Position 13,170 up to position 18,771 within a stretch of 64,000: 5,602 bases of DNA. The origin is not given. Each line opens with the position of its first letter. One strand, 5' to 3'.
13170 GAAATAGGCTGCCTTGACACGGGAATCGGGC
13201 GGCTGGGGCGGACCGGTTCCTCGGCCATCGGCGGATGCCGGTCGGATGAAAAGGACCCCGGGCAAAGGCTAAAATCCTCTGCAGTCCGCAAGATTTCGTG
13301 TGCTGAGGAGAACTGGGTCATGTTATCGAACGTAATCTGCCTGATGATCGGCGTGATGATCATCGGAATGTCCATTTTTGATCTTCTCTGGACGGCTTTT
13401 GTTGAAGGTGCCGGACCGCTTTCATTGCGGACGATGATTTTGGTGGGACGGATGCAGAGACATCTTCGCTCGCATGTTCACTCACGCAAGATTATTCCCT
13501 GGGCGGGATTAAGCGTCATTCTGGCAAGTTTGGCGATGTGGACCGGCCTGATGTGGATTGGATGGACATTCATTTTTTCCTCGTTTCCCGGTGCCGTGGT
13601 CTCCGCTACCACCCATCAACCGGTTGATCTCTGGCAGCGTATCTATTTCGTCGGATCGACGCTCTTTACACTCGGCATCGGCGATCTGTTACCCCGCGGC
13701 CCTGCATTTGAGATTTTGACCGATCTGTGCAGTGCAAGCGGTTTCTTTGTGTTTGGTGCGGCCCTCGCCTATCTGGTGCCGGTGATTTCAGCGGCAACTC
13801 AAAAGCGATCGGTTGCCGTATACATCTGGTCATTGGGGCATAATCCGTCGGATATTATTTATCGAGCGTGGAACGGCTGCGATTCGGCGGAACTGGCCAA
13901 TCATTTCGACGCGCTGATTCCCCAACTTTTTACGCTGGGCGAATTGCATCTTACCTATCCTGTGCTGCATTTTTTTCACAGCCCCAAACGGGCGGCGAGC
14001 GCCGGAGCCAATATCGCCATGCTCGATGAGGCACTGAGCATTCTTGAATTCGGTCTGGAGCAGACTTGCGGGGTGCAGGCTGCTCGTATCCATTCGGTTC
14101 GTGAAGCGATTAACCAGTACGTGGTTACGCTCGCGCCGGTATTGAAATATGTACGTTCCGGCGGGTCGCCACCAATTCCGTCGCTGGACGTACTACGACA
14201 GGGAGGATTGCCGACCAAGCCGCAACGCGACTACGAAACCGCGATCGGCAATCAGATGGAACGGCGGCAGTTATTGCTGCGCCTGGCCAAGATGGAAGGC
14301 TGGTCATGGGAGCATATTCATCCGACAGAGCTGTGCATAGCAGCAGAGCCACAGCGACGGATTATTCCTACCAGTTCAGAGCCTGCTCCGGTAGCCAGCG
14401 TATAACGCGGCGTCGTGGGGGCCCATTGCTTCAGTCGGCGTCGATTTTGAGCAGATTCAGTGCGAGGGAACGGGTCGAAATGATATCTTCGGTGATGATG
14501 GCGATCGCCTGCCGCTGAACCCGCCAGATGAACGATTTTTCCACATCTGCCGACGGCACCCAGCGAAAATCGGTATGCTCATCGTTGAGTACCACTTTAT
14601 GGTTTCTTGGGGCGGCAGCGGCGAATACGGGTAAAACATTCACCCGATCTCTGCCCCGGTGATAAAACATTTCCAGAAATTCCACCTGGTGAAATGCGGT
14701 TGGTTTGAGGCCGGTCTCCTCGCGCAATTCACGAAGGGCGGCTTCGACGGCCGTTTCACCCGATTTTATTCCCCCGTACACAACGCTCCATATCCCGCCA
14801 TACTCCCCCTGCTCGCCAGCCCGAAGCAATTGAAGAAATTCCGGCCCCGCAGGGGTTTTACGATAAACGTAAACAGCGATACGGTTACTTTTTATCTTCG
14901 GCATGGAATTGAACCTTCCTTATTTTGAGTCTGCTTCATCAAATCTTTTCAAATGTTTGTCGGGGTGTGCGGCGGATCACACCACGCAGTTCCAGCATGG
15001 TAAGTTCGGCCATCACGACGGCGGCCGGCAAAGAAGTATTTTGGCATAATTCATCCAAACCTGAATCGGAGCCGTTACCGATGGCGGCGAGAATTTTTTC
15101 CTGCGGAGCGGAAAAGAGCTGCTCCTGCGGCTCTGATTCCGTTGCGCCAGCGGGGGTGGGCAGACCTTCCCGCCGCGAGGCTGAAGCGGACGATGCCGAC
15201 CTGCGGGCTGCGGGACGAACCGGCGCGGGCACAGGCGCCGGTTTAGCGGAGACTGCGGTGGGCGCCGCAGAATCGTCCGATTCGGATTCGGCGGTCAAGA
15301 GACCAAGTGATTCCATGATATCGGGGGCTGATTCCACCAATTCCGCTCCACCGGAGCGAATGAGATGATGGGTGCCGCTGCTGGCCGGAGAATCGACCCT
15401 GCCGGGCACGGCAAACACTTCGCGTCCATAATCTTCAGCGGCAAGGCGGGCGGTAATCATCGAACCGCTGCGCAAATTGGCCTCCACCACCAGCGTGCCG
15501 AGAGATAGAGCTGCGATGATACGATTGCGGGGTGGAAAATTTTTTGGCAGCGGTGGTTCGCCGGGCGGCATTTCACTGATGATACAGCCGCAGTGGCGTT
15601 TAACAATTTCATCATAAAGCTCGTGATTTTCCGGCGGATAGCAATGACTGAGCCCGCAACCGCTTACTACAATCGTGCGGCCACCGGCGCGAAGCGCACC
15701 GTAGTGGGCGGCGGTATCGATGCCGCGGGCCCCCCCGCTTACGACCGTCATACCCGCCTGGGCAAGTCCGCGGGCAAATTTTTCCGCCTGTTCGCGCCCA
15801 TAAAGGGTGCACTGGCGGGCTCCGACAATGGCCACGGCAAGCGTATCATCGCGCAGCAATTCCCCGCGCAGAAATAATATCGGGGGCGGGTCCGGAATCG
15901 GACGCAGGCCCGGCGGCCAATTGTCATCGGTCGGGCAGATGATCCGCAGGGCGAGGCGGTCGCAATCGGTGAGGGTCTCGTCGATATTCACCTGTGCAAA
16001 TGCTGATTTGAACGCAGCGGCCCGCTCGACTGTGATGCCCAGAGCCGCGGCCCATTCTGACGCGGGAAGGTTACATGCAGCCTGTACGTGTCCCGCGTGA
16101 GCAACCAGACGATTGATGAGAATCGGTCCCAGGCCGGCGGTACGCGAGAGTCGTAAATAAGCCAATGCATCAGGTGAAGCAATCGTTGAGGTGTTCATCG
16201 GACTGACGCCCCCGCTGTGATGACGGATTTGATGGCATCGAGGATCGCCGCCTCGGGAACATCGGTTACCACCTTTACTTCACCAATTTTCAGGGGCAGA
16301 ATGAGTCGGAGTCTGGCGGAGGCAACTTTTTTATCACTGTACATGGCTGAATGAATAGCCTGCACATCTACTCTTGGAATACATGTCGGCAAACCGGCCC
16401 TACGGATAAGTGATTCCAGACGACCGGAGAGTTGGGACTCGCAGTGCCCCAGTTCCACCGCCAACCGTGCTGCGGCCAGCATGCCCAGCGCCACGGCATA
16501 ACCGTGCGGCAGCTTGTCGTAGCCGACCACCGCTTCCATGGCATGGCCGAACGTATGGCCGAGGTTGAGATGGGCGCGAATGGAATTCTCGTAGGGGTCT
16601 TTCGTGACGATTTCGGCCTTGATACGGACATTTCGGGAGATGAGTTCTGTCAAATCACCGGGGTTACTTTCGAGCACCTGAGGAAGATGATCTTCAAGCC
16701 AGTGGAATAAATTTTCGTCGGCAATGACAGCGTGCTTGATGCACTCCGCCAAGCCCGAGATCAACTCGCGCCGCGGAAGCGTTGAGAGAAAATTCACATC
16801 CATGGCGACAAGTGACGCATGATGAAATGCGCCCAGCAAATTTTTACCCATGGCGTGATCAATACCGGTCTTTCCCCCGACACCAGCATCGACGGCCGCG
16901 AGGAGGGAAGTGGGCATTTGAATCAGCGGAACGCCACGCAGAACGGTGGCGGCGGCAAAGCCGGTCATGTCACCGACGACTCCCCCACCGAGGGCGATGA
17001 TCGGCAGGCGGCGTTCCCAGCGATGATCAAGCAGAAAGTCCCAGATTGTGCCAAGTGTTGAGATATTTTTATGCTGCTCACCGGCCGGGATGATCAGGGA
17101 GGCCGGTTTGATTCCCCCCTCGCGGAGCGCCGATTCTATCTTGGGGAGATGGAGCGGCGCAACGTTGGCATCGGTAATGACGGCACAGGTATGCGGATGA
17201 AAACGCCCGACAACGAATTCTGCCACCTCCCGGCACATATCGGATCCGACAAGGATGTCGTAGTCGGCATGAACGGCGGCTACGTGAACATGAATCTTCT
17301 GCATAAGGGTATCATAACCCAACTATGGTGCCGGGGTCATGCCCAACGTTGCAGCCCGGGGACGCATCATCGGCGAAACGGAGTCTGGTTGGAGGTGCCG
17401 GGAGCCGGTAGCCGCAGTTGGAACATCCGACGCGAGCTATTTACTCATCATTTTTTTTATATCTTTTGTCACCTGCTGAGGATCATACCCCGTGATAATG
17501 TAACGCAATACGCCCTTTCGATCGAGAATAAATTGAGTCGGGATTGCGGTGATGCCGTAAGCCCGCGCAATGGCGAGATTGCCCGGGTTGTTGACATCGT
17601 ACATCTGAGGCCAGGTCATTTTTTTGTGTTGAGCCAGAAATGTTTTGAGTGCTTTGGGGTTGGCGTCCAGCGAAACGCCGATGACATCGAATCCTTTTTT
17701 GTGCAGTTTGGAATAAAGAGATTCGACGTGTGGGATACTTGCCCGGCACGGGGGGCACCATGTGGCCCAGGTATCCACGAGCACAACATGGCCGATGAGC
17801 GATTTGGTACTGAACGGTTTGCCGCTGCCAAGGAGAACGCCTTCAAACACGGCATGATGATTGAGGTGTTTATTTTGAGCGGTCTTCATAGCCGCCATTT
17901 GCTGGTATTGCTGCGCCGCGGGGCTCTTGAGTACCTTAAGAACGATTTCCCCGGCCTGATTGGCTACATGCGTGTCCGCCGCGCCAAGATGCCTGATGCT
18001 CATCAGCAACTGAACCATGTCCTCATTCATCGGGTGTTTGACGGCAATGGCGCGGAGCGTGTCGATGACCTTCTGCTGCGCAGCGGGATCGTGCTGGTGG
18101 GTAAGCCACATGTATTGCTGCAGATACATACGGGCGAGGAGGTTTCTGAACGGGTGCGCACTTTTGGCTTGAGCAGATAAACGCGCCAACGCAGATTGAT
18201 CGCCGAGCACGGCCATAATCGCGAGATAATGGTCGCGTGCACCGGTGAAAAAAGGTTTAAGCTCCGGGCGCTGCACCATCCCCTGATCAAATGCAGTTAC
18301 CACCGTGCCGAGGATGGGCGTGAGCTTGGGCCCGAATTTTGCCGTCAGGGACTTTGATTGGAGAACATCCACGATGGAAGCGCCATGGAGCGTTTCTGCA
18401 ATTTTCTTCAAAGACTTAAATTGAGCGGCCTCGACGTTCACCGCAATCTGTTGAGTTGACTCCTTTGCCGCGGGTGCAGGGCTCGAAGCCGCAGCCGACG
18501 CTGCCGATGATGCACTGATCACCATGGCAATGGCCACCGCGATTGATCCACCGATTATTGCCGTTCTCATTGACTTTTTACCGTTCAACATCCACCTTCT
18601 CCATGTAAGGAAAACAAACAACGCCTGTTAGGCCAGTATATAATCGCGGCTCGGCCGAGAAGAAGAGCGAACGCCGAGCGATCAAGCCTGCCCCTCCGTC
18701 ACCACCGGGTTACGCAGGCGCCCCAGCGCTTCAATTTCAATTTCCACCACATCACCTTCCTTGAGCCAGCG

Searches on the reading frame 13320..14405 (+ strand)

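Call 47: search_protein_families(library=pfam, proteins=[window:13320-14405:+], max_evalue=0.0001)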
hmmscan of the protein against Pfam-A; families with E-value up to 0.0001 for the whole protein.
window:13320-14405:+ (361 aa): 1 family
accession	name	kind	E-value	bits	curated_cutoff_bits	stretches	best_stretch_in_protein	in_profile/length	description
PF07885.22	Ion_trans_2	-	9.3e-05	22.7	22.5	1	83-155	12-76/79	Ion channel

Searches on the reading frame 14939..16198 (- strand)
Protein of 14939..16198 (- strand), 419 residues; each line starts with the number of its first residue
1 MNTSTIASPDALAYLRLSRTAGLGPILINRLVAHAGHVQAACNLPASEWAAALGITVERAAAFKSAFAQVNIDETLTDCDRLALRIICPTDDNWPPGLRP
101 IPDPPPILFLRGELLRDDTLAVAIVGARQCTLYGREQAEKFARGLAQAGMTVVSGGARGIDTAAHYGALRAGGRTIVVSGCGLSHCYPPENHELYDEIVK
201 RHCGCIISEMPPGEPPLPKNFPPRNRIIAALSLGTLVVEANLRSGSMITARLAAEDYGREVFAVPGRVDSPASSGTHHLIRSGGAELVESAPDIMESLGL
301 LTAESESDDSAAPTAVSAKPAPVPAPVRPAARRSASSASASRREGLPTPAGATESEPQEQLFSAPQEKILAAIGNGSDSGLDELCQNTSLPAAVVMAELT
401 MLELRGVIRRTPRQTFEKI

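Call 47: search_protein_families(library=pfam, proteins=[window:14939-16198:-], max_evalue=0.0001)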
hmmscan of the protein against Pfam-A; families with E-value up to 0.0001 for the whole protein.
window:14939-16198:- (419 aa): 3 families
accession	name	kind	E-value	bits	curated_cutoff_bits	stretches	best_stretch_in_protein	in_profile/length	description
PF02481.21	DNA_processg_A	-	5.3e-73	245.1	29.6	1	80-288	3-210/212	DNA recombination-mediator protein A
PF17782.7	DprA_WH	-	4.2e-10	39.9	22.9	1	361-412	10-59/61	DprA winged helix domain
PF18306.6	LDcluster4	-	2.4e-05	24.5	26.3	1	120-176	2-59/151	SLOG cluster4 family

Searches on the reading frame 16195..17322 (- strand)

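Call 47: search_protein_families(library=pfam, proteins=[window:16195-17322:-], max_evalue=0.0001)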
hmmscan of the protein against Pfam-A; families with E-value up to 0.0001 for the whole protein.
window:16195-17322:- (375 aa): 3 families
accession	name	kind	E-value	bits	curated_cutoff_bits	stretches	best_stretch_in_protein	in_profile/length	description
PF24621.2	DHQS_C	-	5.4e-46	156.6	27.6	1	190-333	1-144/144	3-dehydroquinate synthase C-terminal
PF01761.26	DHQ_synthase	-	1.1e-43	148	24.2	1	76-188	2-114/115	3-dehydroquinate synthase N-terminal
PF13685.12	Fe-ADH_2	-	5.6e-05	23.6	28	0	27-140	4-108/149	Iron-containing alcohol dehydrogenase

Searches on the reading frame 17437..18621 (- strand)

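Call 7: search_protein_families(library=pfam, proteins=[window:17437-18621:-], max_evalue=0.001)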
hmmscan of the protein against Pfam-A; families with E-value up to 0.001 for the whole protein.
window:17437-18621:- (394 aa): 5 families
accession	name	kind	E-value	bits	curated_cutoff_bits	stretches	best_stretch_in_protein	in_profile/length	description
PF08534.16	Redoxin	-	3.7e-24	85.6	26.6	1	265-383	16-139/148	Redoxin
PF00578.27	AhpC-TSA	-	2.5e-18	66.6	26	1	265-375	13-124/124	AhpC/TSA family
PF13905.12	Thioredoxin_8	-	6.7e-17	62.1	27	1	278-370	2-92/94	Thioredoxin-like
PF00085.26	Thioredoxin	-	2.1e-08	34.6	23.5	1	279-325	20-65/103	Thioredoxin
PF13098.12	Thioredoxin_2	-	8.5e-07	29.7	27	1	279-382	7-97/104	Thioredoxin-like domain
